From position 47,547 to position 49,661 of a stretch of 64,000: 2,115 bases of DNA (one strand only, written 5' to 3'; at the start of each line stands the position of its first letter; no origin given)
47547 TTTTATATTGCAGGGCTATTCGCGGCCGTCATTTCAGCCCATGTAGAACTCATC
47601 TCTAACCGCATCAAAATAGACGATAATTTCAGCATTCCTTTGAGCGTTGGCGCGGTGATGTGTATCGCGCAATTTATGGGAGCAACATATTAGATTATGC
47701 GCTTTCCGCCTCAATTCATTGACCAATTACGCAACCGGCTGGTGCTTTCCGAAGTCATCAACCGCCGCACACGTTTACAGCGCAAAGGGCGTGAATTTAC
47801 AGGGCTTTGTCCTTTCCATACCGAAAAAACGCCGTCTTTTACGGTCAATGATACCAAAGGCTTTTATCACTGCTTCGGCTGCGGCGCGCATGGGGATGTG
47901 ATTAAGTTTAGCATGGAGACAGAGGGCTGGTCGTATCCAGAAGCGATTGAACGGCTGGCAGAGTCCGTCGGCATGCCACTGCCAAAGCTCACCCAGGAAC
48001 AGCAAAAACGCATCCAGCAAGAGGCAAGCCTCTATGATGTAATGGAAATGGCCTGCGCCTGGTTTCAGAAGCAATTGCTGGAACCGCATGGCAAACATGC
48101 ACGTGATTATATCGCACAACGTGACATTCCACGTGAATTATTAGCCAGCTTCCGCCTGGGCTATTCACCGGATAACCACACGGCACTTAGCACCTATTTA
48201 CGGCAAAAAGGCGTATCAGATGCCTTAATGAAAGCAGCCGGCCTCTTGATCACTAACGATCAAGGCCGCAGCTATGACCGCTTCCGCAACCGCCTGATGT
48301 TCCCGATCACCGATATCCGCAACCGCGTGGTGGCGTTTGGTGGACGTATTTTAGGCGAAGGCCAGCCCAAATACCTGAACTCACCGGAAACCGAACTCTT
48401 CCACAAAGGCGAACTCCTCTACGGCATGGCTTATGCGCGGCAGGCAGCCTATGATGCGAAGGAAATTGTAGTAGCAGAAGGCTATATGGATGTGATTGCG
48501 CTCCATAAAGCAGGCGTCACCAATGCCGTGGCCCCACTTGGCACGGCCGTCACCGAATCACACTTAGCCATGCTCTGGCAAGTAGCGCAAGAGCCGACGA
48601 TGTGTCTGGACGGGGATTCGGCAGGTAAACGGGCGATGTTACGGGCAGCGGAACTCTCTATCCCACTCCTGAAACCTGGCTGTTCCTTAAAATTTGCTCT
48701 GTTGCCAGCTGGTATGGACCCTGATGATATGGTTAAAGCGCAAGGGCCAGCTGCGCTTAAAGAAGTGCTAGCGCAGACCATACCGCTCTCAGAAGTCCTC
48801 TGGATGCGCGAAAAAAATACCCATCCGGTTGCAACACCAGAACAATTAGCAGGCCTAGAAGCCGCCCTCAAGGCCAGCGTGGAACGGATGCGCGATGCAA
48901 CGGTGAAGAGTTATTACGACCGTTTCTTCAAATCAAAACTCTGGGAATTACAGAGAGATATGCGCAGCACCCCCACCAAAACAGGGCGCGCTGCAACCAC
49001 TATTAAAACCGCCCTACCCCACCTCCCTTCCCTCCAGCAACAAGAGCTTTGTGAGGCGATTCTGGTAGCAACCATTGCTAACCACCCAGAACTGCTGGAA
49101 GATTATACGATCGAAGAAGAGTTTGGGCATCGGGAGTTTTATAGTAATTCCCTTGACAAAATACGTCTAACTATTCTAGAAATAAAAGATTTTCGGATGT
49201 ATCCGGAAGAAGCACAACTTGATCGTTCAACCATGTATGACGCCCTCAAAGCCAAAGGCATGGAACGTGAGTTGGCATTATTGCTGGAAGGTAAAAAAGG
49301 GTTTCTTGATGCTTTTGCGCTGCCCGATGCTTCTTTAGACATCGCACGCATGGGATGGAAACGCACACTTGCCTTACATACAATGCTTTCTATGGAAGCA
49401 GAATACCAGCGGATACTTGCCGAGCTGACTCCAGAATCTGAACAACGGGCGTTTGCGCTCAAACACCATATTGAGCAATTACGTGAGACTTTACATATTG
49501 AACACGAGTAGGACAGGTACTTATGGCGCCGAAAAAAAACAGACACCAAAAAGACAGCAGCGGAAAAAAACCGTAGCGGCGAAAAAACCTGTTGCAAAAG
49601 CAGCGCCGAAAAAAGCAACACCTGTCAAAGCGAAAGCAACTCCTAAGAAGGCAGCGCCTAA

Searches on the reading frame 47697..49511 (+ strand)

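Call 32: search_protein_families(library=ncbifam, proteins=[window:47697-49511:+], max_evalue=1e-10)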
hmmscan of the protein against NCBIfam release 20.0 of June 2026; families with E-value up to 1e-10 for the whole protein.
window:47697-49511:+ (604 aa): 1 family
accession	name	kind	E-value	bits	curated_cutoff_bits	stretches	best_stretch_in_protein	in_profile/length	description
TIGR01391.1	dnaG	equivalog_domain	1.2e-138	462.5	283.6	1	3-414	2-413/414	DNA primase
